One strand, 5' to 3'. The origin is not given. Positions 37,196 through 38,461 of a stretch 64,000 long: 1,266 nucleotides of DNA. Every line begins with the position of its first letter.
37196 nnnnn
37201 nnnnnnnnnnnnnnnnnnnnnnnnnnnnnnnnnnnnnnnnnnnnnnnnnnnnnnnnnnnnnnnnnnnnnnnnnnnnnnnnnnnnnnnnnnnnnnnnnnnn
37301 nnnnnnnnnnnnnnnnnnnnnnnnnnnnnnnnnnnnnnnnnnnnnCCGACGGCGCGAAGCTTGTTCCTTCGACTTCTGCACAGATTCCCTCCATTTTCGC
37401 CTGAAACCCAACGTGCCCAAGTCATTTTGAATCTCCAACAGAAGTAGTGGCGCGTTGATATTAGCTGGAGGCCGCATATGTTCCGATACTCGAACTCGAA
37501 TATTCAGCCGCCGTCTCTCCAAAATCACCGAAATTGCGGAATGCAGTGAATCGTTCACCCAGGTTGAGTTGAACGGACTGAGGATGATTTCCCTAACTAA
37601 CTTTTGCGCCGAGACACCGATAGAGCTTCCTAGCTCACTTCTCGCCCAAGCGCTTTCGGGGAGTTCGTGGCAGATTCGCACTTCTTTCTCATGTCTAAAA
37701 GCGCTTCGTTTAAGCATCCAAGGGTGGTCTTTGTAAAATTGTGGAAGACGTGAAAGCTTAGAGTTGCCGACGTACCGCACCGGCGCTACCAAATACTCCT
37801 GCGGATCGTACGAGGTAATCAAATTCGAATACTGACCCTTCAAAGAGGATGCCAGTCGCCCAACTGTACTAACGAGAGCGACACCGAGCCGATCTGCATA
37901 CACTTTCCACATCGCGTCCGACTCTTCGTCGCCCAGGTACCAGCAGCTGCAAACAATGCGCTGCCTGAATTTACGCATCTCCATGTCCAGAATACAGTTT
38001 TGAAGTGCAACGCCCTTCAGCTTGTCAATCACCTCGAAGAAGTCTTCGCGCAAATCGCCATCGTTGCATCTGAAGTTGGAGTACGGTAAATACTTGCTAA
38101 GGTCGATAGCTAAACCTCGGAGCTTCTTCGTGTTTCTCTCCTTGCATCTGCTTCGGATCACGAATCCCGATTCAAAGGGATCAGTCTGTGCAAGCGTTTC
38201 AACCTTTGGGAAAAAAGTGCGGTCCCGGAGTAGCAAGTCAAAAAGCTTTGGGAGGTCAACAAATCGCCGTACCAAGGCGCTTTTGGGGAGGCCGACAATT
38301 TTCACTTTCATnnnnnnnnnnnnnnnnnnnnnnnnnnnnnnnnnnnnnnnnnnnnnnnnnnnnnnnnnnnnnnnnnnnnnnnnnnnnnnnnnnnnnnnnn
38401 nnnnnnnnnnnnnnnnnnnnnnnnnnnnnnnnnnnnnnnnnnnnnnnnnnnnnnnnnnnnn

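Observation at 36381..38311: Convergent AbiV-like + DUF2971-like gene pair in a low-GC insertion between rsmC and moeZ: candidate uncharacterised two-gene anti-phage module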

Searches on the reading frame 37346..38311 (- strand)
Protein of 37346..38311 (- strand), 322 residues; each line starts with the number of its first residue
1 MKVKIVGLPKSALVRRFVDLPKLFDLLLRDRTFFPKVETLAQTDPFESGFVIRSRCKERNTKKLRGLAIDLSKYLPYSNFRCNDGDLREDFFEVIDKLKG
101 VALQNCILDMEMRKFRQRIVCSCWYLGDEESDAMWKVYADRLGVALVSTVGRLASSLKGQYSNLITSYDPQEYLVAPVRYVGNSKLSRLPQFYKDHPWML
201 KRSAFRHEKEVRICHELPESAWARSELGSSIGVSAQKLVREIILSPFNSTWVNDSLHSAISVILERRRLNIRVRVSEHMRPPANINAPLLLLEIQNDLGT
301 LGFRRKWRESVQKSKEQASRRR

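Call 4: search_protein_families(library=pfam, proteins=[window:37346-38311:-], max_evalue=1)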
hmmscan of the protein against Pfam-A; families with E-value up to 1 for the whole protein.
window:37346-38311:- (322 aa): 1 family
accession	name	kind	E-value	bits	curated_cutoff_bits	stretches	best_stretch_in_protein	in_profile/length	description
PF11185.13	DUF2971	-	0.0044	18.7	22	1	134-213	1-89/89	Protein of unknown function (DUF2971)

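Call 5: search_protein_families(library=padloc, proteins=[window:37346-38311:-], max_evalue=1)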
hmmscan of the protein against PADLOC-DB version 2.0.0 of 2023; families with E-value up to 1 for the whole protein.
window:37346-38311:- (322 aa): 1 family
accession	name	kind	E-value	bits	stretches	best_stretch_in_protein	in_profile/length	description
PDLC04993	PDC-S31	-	1.9e-16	58.1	1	113-259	66-218/245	-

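Call 6: search_protein_families(library=ncbifam, proteins=[window:37346-38311:-], max_evalue=1)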
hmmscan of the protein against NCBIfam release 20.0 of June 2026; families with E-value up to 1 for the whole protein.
window:37346-38311:- (322 aa): 0 families

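Call 7: search_protein_families(library=phrogs, proteins=[window:37346-38311:-], max_evalue=1)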
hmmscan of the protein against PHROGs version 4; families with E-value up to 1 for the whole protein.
window:37346-38311:- (322 aa): 4 families
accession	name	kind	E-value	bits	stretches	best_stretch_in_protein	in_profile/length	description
phrog_34615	-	unknown function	3.8e-18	66.8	1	116-277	97-260/266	-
phrog_26561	-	unknown function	0.13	12.8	1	150-214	145-211/249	-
phrog_1762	-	unknown function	0.28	11.1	0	129-220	135-226/395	-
phrog_3712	-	DNA, RNA and nucleotide metabolism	0.33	9.8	1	28-109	200-281/927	replication origin binding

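Call 10: find_homologous_proteins(query=window:37346-38311:-)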
Query window:37346-38311:- (322 aa): 48 proteins with E <= 0.001 among 1862 candidates.
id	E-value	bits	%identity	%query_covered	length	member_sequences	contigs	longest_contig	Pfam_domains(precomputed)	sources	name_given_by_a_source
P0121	9.8e-195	664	91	100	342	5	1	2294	-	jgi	jgi:hypothetical protein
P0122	7.7e-142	490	66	100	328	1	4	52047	-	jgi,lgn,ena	jgi:hypothetical protein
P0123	4.0e-136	471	62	100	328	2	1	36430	-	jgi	jgi:hypothetical protein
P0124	1.1e-131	457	63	100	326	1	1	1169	-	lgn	-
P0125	1.3e-122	427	63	92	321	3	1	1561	-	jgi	-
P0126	1.3e-115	404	71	76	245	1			-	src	-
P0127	2.2e-86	308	50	95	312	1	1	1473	-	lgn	-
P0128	5.2e-82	293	66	57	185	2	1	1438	-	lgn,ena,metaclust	metaclust:\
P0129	3.1e-79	284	48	95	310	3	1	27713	-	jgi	jgi:hypothetical protein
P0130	3.2e-77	278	45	95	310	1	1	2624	-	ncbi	-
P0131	1.6e-74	269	48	88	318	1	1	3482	-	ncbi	ncbi:MAG: hypothetical protein ABI651_18680 [Verrucomicrobiota bacterium]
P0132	1.8e-74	269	43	96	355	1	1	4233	-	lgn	-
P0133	1.7e-73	265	41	96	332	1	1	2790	-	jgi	jgi:hypothetical protein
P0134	4.3e-73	264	42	100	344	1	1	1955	-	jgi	jgi:hypothetical protein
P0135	1.1e-72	263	47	87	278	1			-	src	-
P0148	3.7e-45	172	37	85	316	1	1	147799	-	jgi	jgi:hypothetical protein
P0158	2.3e-32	130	34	89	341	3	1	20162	-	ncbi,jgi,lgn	jgi:hypothetical protein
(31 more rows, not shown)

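Call 12: find_related_loci(query=A1, collection=genome_contigs, flank=10000)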
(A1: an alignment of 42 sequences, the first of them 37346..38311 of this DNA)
Query A1 (322 aa) in genome_contigs; peptide patterns used: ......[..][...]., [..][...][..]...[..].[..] (x = any residue, [..] = any of these).
339 stretches matched a pattern; 240 encode a relative of the query (tblastn E <= 1e-3); the best 80 are kept; 80 distinct loci.
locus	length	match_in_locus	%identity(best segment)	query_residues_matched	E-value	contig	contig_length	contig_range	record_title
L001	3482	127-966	48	1-282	2e-79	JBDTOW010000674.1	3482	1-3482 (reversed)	MAG: Verrucomicrobiota bacterium isolate cluster3_bin.183 NODE_172839_length_3482_cov_3.341698, whole genome shotgun seq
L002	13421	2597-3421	46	1-279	2e-74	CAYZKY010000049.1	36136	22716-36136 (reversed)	MAG TPA_asm: uncultured Verrucomicrobiota bacterium isolate SRP302895_co1_388 genome assembly, contig: NODE_2048_length_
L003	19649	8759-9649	42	1-305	4e-69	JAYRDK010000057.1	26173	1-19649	MAG: Lacunisphaera sp. isolate SH_SHASGE1bin.35 NODE_1275_length_26173_cov_4.213123, whole genome shotgun sequence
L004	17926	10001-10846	33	2-288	3e-43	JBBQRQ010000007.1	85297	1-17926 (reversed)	MAG: Verrucomicrobiota bacterium isolate Co_metawrap_1697 Cmw_1697_k141_2542156_length_85297_cov_22.9990, whole genome s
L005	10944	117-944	33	2-282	4e-41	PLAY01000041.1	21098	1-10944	MAG: Limisphaerales bacterium isolate bog_1418 73.20111000_S2D.10_contig_3078, whole genome shotgun sequence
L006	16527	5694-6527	34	2-282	3e-40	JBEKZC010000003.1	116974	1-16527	MAG: Verrucomicrobiota bacterium isolate SPRUCE 68 SPRUCE_68_3, whole genome shotgun sequence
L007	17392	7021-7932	31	2-301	7e-39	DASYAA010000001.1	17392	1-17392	MAG TPA_asm: Verrucomicrobiia bacterium isolate SMAG_U4867 k141_3166841, whole genome shotgun sequence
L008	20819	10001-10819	30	10-282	8e-31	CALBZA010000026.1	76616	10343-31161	MAG TPA_asm: uncultured Verrucomicrobia subdivision 3 bacterium isolate SRR4028131_bin.93_CONCOCT_v1.1_MAG genome assemb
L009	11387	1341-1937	27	105-313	1e-17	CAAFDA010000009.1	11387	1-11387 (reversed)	MAG TPA_asm: uncultured Butyricimonas sp., isolate HGM05312, WGS project CAAFDA010000000 data, contig: SRS075878_46_k99_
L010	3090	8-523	33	99-269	5e-17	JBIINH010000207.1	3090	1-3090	MAG: Bacteroidia bacterium isolate ME2002-08-29pf_3300044678_group1_bin68 Rohwer_bin1060_scaffold_39612_c1, whole genome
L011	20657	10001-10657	28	9-281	9e-17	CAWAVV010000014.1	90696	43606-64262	MAG: uncultured Alphaproteobacteria bacterium isolate MFD01138.bin.2.43 genome assembly, contig: contig_25495, whole gen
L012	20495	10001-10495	29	113-282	2e-16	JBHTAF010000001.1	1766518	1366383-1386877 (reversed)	Saliphagus sp. GCM10025334 strain JCM 18423 GCM70025334_21, whole genome shotgun sequence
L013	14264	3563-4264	27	10-251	4e-16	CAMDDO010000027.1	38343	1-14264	MAG: Rhizobium sp. Q54 isolate MaH-04nov19-276 genome assembly, contig: MaH-04nov19-C2386, whole genome shotgun sequence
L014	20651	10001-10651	28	11-246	6e-16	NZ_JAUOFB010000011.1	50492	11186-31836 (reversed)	Hymenobacter sp. BT730 NODE_11_length_50492_cov_50.821859, whole genome shotgun sequence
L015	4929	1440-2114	24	16-277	1e-15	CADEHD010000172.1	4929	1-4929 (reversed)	MAG: uncultured Chloroflexi bacterium isolate Chloroflexi sp. RBC038 genome assembly, contig: MAG038_172, whole genome s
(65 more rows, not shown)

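Call 16: find_encoding_contigs(protein=P0121, flank=10000, max_places=4)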
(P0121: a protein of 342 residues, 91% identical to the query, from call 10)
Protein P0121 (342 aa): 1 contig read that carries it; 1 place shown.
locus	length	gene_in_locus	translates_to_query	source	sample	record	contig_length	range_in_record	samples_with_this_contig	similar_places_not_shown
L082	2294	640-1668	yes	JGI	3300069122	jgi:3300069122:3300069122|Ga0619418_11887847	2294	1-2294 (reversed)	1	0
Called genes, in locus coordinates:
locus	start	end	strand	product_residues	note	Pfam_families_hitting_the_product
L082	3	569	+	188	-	?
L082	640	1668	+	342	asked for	-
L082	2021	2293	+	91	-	?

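Call 17: find_encoding_contigs(protein=P0122, flank=10000, max_places=4)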
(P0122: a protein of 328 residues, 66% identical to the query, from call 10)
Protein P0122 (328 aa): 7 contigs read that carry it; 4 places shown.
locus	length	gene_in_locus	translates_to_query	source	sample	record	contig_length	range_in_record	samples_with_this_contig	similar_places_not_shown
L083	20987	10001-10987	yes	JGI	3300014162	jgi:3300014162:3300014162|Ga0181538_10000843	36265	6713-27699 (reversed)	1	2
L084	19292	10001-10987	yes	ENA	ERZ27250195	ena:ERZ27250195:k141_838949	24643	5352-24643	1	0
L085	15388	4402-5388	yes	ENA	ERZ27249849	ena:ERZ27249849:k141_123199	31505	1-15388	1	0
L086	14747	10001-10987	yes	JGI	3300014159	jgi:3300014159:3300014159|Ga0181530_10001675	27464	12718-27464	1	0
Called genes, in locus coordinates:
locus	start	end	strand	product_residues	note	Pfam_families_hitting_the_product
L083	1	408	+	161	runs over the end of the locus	PF01257:2Fe-2S_thioredx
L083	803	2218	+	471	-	PF01512:Complex1_51K, PF10589:NADH_4Fe-4S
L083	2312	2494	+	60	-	-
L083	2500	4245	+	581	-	PF13510:Fer2_4 (faint), PF10588:NADH-G_4Fe-4S_3, PF22117:Fer4_Nqo3, PF04879:Molybdop_Fe4S4, PF22151:Fer4_NDSU1, PF00384:Molybdopterin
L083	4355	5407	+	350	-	PF00146:NADHdh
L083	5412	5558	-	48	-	-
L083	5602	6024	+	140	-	PF01797:Y1_Tnp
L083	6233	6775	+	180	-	PF13183:Fer4_8 (faint), PF13534:Fer4_17 (faint), PF12797:Fer4_2 (faint), PF13237:Fer4_10 (weak), PF12838:Fer4_7, PF13187:Fer4_9 (weak), PF13484:Fer4_16 (weak), PF00037:Fer4, +2 more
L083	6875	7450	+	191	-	PF00499:Oxidored_q3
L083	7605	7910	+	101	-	PF00420:Oxidored_q2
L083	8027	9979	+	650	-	PF00662:Proton_antipo_N, PF00361:Proton_antipo_M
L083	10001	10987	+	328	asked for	-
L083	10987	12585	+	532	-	PF00361:Proton_antipo_M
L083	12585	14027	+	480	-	PF00361:Proton_antipo_M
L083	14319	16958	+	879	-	PF01624:MutS_I, PF05188:MutS_II, PF05192:MutS_III, PF05190:MutS_IV, PF00488:MutS_V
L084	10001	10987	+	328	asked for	-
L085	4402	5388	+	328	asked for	-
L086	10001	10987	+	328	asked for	-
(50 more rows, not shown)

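Call 18: find_encoding_contigs(protein=P0123, flank=10000, max_places=4)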
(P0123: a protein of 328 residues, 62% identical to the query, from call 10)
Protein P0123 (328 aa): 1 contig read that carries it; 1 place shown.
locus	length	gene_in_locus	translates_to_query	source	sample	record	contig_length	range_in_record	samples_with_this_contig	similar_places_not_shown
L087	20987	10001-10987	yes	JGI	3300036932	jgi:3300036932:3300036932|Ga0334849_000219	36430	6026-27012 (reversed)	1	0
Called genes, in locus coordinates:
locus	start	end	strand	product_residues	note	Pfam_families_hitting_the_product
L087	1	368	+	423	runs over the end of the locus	PF00346:Complex1_49kDa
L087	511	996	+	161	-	PF01257:2Fe-2S_thioredx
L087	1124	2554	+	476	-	PF01512:Complex1_51K, PF22461:SLBB_2, PF10589:NADH_4Fe-4S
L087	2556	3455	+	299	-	-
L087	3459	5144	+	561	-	PF13510:Fer2_4 (faint), PF10588:NADH-G_4Fe-4S_3, PF22117:Fer4_Nqo3, PF04879:Molybdop_Fe4S4 (weak), PF22151:Fer4_NDSU1 (weak), PF00384:Molybdopterin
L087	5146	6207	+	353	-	PF00146:NADHdh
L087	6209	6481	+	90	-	PF11731:Cdd1, PF10391:DNA_pol_lambd_f (weak)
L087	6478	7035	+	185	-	PF13534:Fer4_17 (faint), PF12797:Fer4_2 (faint), PF13237:Fer4_10 (weak), PF12838:Fer4_7, PF13183:Fer4_8 (weak), PF13187:Fer4_9 (weak), PF13484:Fer4_16, PF00037:Fer4, +2 more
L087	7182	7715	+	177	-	PF00499:Oxidored_q3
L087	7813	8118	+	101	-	PF00420:Oxidored_q2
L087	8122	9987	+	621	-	PF00662:Proton_antipo_N, PF00361:Proton_antipo_M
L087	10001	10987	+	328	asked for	-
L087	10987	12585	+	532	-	PF00361:Proton_antipo_M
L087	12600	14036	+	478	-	PF00361:Proton_antipo_M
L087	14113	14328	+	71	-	-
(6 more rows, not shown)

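Call 36: search_dna_similar(query=window:37346-38311:-, collection=plasmids, mode=protein, max_evalue=0.001, max_rows=25)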
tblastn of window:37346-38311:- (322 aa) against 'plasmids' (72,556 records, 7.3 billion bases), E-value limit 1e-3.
Records with a match: 36; places in all: 36; records where one place covers at least 80% of the query: 0.
Best place of each record, by identity: <60% 36.
By first word of the organism name: Bacillus 17; Haloferax 3; Leptospira 3; Ralstonia 2; Halanaeroarchaeum 2; Haloplanus 1; Acinetobacter 1; Natrinema 1; Halalkalicoccus 1; Caballeronia 1; and 4 more.
By predicted mobility (MOB-suite, as given by PLSDB): non-mobilizable 22; mobilizable 8; conjugative 6.
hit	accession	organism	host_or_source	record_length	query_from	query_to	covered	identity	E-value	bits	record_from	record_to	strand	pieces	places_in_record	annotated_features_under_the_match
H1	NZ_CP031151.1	Haloplanus rubicundus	solar salt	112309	71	284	66%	28.3%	2e-10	69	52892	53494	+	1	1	DUF2971 domain-containing protein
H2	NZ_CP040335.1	Bacillus cereus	Apostichopus japonicus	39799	47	277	72%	25.6%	1e-10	70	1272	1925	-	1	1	hypothetical protein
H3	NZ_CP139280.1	Acinetobacter pittii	Homo sapiens,Peritoneal Dialysis Fluid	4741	95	270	55%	28.7%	6e-10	68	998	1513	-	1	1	DUF2971 domain-containing protein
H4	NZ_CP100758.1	Natrinema gelatinilyticum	marine sediment,sediment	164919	86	246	50%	30.6%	3e-7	59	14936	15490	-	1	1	DUF2971 domain-containing protein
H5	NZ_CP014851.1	Bacillus thuringiensis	soil,soil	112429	116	273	48%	31.5%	6e-7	79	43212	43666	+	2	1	DUF2971 domain-containing protein | hypothetical protein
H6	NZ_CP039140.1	Haloferax mediterranei ATCC 33500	Cell culture,Spain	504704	98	300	63%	24.1%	3e-5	53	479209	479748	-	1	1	hypothetical protein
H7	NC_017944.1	Haloferax mediterranei ATCC 33500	-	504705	98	300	63%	24.1%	3e-5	53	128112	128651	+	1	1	hypothetical protein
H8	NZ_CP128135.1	Bacillus mycoides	bacterial isolate,field soil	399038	116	273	49%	29.2%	4e-10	68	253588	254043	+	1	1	DUF2971 domain-containing protein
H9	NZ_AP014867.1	Bacillus thuringiensis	-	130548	86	254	52%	27.0%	8e-7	58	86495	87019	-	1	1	DUF2971 domain-containing protein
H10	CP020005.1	Bacillus thuringiensis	Bacillus thuringiensis subsp,whole ...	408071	86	254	52%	27.0%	8e-7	58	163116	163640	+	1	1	hypothetical protein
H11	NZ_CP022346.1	Bacillus thuringiensis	soil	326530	110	273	51%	27.7%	1e-7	61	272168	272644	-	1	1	hypothetical protein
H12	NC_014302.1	Halalkalicoccus jeotgali B3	-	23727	113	277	51%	27.5%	3e-7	60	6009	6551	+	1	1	DUF2971 domain-containing protein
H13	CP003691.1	Bacillus thuringiensis MC28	-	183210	116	274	49%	28.4%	9e-12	73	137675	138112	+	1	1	hypothetical protein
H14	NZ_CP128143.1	Bacillus mycoides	bacterial isolate,field soil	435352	116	273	49%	28.6%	1e-9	67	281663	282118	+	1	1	DUF2971 domain-containing protein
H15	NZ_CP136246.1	Leptospira interrogans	Canis lupus familiaris,urine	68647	119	271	48%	29.4%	1e-8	64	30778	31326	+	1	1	DUF2971 domain-containing protein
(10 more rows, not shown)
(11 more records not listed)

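Call 40: predict_structure(alignment_id=A1)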
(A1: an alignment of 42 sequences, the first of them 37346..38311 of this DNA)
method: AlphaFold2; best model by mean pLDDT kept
length: 322 residues; sequences in the alignment: 42
mean_pLDDT: 89.1   pTM: 0.80
mean pLDDT of the five models: 89.1, 88.9, 88.2, 86.9, 86.7
residues with pLDDT >= 90: 209; 70-90: 91; 50-70: 22; < 50: 0
segments of 3 or more residues with pLDDT < 50: none
pLDDT, mean of each block of 10 residues (from residue 1): 96 95 96 94 84 88 94 93 94 95 94 94 92 73 92 92 61 95 90 95 92 93 89 96 91 94 98 88 69 75 73 87 83
secondary structure, 60 per line:
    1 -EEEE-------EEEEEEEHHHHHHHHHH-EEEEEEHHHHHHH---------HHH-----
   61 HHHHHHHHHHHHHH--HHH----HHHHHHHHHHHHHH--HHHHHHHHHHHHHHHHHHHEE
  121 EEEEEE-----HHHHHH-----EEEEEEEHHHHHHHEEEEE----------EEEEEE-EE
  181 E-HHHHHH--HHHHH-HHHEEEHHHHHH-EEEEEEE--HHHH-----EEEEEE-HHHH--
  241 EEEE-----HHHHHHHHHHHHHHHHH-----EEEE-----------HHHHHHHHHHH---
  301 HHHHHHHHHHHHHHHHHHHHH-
elements in order: E2-5 E13-19 H20-29 E31-36 H37-43 H61-74 H84-97 H100-118 E119-126 H132-137 E143-149 H150-156 E157-161 E172-177 E179-181 H183-188 H191-195 E200-202 H203-208 E210-216 H219-222 E228-233 H235-238 E241-244 H250-266 E272-275 H287-297 H301-321

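Call 44: search_solved_structures(query=A1, max_evalue=1)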
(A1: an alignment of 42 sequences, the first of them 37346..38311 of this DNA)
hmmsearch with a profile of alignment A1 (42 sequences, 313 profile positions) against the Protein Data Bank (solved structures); distinct sequences matched with E-value up to 1: 0.

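Call 67: find_encoding_contigs(protein=P0129, flank=5000, max_places=2)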
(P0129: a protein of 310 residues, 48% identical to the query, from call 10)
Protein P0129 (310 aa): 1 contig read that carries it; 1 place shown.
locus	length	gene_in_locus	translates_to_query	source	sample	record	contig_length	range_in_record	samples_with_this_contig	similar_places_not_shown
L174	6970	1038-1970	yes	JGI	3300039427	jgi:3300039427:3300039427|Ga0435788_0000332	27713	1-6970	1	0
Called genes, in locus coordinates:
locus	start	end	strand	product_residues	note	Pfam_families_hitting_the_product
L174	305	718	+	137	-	-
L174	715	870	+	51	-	-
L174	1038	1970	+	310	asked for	-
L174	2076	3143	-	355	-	PF08378:NERD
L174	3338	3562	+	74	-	-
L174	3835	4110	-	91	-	-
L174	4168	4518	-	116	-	-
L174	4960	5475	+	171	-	-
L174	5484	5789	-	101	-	-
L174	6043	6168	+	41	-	-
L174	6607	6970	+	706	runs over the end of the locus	PF02463:SMC_N, PF13476:AAA_23, PF13304:AAA_21 (faint)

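Call 68: find_encoding_contigs(protein=P0148, flank=5000, max_places=2)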
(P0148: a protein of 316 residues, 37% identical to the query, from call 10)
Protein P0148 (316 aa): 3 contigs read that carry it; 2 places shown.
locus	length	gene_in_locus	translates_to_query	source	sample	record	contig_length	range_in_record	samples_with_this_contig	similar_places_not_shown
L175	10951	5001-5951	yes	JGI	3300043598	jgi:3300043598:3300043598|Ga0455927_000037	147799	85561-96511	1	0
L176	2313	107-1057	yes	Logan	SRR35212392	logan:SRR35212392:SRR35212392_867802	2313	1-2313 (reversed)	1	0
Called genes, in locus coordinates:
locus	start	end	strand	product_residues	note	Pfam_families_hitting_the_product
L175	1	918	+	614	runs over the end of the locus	-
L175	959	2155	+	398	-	PF06123:CreD (weak)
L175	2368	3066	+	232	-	PF00072:Response_reg, PF00486:Trans_reg_C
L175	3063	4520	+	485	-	PF00672:HAMP, PF00512:HisKA, PF02518:HATPase_c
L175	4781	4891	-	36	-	-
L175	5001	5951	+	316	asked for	-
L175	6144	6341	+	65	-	-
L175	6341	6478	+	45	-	-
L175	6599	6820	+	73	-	PF09720:Unstab_antitox (weak)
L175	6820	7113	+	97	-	PF05016:ParE_toxin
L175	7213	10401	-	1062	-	PF00873:ACR_tran, PF03176:MMPL, PF02355:SecD_SecF_C (weak)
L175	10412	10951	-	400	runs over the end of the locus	PF25917:BSH_RND, PF25973:BSH_CzcB (weak), PF25876:HH_MFP_RND, PF25944:Beta-barrel_RND, PF25967:RND-MFP_C (weak), PF25989:YknX_C (weak)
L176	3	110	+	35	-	?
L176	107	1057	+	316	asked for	-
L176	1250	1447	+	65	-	-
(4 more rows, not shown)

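Call 69: find_encoding_contigs(protein=P0158, flank=5000, max_places=2)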
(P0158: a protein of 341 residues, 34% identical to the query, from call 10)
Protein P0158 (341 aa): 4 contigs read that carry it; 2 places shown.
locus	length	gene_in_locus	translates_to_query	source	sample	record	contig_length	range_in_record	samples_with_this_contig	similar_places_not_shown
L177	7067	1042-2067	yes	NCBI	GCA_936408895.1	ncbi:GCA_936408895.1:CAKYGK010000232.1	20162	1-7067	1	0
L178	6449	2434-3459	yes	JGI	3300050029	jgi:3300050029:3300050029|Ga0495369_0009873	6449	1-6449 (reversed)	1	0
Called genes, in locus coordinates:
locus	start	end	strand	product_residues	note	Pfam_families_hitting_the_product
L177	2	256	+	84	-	?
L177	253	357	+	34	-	-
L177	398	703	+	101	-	PF14076:DUF4258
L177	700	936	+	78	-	-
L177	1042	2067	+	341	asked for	-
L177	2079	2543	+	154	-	PF00885:DMRL_synthase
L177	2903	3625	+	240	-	PF13620:CarboxypepD_reg, PF14686:fn3_3 (weak), PF22904:NOMO1-like_2nd (weak)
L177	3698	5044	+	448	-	PF02628:COX15-CtaA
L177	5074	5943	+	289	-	PF01040:UbiA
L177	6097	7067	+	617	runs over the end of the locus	PF00115:COX1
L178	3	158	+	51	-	?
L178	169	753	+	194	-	-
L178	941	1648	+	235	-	-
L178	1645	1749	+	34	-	-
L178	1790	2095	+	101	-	PF14076:DUF4258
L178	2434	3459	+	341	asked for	-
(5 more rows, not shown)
